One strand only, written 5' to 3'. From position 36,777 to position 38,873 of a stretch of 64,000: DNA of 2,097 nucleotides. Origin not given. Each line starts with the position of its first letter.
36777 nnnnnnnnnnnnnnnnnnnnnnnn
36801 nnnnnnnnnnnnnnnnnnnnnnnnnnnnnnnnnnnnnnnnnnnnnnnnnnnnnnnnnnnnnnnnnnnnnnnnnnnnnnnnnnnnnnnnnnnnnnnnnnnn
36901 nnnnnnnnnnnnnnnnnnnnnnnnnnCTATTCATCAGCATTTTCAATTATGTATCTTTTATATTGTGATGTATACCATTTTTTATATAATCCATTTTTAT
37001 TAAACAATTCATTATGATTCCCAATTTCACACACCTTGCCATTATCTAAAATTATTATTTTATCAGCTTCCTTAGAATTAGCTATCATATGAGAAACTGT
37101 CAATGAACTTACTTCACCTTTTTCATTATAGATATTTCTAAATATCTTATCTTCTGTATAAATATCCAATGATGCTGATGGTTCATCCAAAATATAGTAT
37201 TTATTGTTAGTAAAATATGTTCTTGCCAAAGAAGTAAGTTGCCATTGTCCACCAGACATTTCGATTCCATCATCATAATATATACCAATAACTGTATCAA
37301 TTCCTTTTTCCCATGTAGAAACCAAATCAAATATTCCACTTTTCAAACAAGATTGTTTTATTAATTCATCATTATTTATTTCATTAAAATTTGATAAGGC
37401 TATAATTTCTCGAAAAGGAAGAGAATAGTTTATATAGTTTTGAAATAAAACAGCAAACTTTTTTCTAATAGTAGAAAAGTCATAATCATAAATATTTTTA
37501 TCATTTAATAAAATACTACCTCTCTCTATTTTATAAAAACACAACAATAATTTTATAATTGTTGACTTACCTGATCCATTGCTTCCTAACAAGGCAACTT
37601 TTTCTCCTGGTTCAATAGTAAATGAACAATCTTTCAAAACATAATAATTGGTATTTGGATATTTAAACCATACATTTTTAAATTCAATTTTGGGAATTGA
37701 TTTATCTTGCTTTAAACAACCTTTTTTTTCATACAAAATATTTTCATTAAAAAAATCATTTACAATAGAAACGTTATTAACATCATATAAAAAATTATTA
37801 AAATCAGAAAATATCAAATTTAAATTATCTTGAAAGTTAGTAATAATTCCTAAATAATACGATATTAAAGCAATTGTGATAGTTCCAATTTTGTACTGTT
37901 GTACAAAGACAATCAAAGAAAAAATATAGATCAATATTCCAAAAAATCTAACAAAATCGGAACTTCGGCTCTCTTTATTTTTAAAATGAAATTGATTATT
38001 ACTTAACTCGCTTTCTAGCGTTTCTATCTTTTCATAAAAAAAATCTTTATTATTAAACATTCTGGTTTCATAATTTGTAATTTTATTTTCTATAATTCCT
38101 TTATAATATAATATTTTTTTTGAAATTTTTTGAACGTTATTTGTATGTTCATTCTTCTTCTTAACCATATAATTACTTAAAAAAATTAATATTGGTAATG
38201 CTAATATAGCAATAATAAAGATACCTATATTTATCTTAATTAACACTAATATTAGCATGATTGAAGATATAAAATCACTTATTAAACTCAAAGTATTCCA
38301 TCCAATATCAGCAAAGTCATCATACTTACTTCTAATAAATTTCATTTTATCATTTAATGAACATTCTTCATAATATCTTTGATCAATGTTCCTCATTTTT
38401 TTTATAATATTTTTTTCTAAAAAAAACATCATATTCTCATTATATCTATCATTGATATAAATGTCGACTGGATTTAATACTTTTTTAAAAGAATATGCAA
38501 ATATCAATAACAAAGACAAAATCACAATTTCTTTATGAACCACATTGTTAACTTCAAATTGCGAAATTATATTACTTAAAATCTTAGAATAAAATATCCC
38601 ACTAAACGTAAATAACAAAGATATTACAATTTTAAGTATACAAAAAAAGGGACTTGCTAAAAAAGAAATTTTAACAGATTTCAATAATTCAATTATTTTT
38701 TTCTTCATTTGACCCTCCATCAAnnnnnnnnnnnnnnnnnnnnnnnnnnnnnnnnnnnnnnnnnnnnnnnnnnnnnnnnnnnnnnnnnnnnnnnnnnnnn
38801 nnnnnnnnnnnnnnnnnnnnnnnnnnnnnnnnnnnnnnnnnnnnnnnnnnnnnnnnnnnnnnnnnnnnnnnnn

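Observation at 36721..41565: ABC exporter pair with small ORF lies between direct repeats that carry a deleted copy of the alpha/beta-hydrolase gene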

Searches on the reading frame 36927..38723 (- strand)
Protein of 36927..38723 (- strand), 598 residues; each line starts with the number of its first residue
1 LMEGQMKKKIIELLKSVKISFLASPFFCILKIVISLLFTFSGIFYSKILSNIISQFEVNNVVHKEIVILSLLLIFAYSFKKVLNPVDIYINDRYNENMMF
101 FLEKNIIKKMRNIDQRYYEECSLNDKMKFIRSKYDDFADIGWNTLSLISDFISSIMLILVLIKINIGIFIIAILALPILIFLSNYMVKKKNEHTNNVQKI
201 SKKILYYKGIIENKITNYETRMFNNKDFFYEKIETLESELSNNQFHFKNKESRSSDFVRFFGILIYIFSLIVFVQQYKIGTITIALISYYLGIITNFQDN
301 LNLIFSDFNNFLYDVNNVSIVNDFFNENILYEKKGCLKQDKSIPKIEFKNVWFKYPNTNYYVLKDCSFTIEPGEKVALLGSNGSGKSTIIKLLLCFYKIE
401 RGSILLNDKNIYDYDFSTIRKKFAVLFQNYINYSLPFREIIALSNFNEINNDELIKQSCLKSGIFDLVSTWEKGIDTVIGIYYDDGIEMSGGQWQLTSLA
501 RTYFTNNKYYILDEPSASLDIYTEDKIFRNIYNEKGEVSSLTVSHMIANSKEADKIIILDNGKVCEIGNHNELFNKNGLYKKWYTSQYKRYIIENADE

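Call 7: search_protein_families(library=pfam, proteins=[window:36927-38723:-])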
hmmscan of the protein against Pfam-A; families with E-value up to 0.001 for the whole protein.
window:36927-38723:- (598 aa): 4 families
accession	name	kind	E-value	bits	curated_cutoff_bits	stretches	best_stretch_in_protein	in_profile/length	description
PF00005.33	ABC_tran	-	5.1e-25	89.1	25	1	363-516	1-136/137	ABC transporter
PF00664.28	ABC_membrane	-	1.4e-07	31.9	28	1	31-290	4-270/274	ABC transporter transmembrane region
PF02463.25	SMC_N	-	7.8e-06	25.9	40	0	452-557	135-209/220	RecF/RecN/SMC N terminal domain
PF13555.12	AAA_29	-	0.00078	19.6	27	0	359-390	8-39/61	P-loop containing region of AAA domain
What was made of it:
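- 36927..38708 (-): ABC2: second half-transporter (593 aa). Its ATG lies 20 nt before the ABC1 stop. Pfam ABC_tran plus ABC_membrane (call 7).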

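Call 41: search_solved_structures(query=window:36927-38708:-, max_evalue=1e-10)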
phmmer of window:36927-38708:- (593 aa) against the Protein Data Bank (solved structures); distinct sequences matched with E-value up to 1e-10: 348 (the best 60 are shown).
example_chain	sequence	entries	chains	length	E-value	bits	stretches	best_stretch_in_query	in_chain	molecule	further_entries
7qkr_A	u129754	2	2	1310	2.8e-67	231.1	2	340-588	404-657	Plasma membrane ATP-binding cassette transporter required for the export of a-factor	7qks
9ody_A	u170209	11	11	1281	2.2e-62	215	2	261-582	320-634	ATP-binding cassette, sub-family B (MDR/TAP), member 4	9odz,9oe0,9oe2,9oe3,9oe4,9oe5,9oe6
9oe1_A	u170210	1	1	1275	3.9e-62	214.2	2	261-582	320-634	ATP-binding cassette, sub-family B (MDR/TAP), member 4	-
4f4c_A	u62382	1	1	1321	2.9e-61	211.3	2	337-586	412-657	Multidrug resistance protein pgp-1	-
7niu_A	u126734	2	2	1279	1.4e-60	209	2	261-582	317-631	Isoform 2 of Phosphatidylcholine translocator ABCB4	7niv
9nfi_A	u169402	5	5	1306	1.9e-60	208.6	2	257-584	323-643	Permeability Glycoprotein (P-gp)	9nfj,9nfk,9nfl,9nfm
6s7p_A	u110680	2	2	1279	9.6e-60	206.2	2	261-582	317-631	Phosphatidylcholine translocator ABCB4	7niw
7zka_A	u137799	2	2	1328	1.1e-59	206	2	261-583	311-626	ATP-dependent translocase ABCB1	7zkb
6fn1_A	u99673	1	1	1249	1.1e-59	206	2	260-583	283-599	Human-mouse chimeric ABCB1 (ABCBHM)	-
6fn4_A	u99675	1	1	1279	1.2e-59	205.9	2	260-583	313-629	Apo form of Human-mouse chimeric ABCB1 (ABCB1HM) in complex with Antigen binding fragment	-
7zk4_A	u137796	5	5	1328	1.5e-59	205.6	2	261-583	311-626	ATP-dependent translocase ABCB1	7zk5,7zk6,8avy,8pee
3g5u_A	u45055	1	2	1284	1.5e-59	205.6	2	261-583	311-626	Multidrug resistance protein 1a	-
3g60_A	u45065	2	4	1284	1.6e-59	205.5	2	261-583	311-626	Multidrug resistance protein 1a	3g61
4lsg_A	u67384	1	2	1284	1.7e-59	205.5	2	261-583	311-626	Multidrug resistance protein 1A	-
4ksb_A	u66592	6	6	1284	1.7e-59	205.4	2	261-583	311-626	Multidrug resistance protein 1A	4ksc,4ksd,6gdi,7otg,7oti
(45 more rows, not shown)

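Call 42: search_protein_families(library=ncbifam, proteins=[window:36927-38708:-], max_evalue=0.00001)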
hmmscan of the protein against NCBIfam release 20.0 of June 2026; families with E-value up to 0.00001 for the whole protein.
window:36927-38708:- (593 aa): 172 families (the best 25 are shown)
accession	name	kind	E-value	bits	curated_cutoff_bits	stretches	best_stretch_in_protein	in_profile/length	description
TIGR02203.1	MsbA_lipidA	equivalog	1.3e-63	215.4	602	1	24-584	17-571/572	lipid A export permease/ATP-binding protein MsbA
TIGR03375.1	type_I_sec_LssB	subfamily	3.9e-57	194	693.1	1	58-571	185-691/696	type I secretion system permease/ATPase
NF008381.0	PRK11176.1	equivalog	9.8e-53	179.4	867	1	62-584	65-581/582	lipid A ABC transporter ATP-binding protein/permease MsbA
NF008364.0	PRK11160.1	equivalog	1.1e-52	179.5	630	1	147-579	148-572/575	heme ABC transporter ATP-binding protein/permease CydC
TIGR00958.1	3a01208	subfamily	5e-52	177.1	874.6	1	5-577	149-709/711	antigen peptide transporter 2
TIGR03796.1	NHLM_micro_ABC1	equivalog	1.6e-48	165.4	853.3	1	24-577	157-707/710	NHLP family bacteriocin export ABC transporter peptidase/permease/ATPase subunit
TIGR01193.1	bacteriocin_ABC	subfamily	4.2e-48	164.4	523.85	1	25-579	160-706/708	peptide cleavage/export ABC transporter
TIGR02204.1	MsbA_rel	hypoth_equivalog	1.2e-47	162.9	780.4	1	339-582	336-575/576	ABC transporter, permease/ATP-binding protein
NF045513.1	HepA_fam_ABC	equivalog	4.3e-47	160.9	725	1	51-583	84-610/610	heterocyst formation ABC transporter subunit HepA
TIGR01846.1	type_I_sec_HlyB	subfamily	4.2e-45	154.2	725.55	1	138-582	255-692/694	type I secretion system permease/ATPase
NF052233.1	CphA_assoc_ABC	equivalog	4.6e-44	150.9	880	1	43-586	210-747/766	cyanophycin metabolism-associated ABC transporter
NF010178.0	PRK13657.1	equivalog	6.4e-44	150.4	733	1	143-579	138-567/588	glucan ABC transporter ATP-binding protein/ permease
TIGR03797.1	NHLM_micro_ABC2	equivalog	1.9e-42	145.6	709.4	1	25-580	144-683/686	NHLP bacteriocin export ABC transporter permease/ATPase subunit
NF008379.0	PRK11174.1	equivalog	1.5e-39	136.1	684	1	25-582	26-584/588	heme ABC transporter permease/ATP-binding protein CydD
TIGR02857.1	CydD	equivalog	4.7e-39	134.7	435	1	323-553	306-528/529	thiol reductant ABC exporter subunit CydD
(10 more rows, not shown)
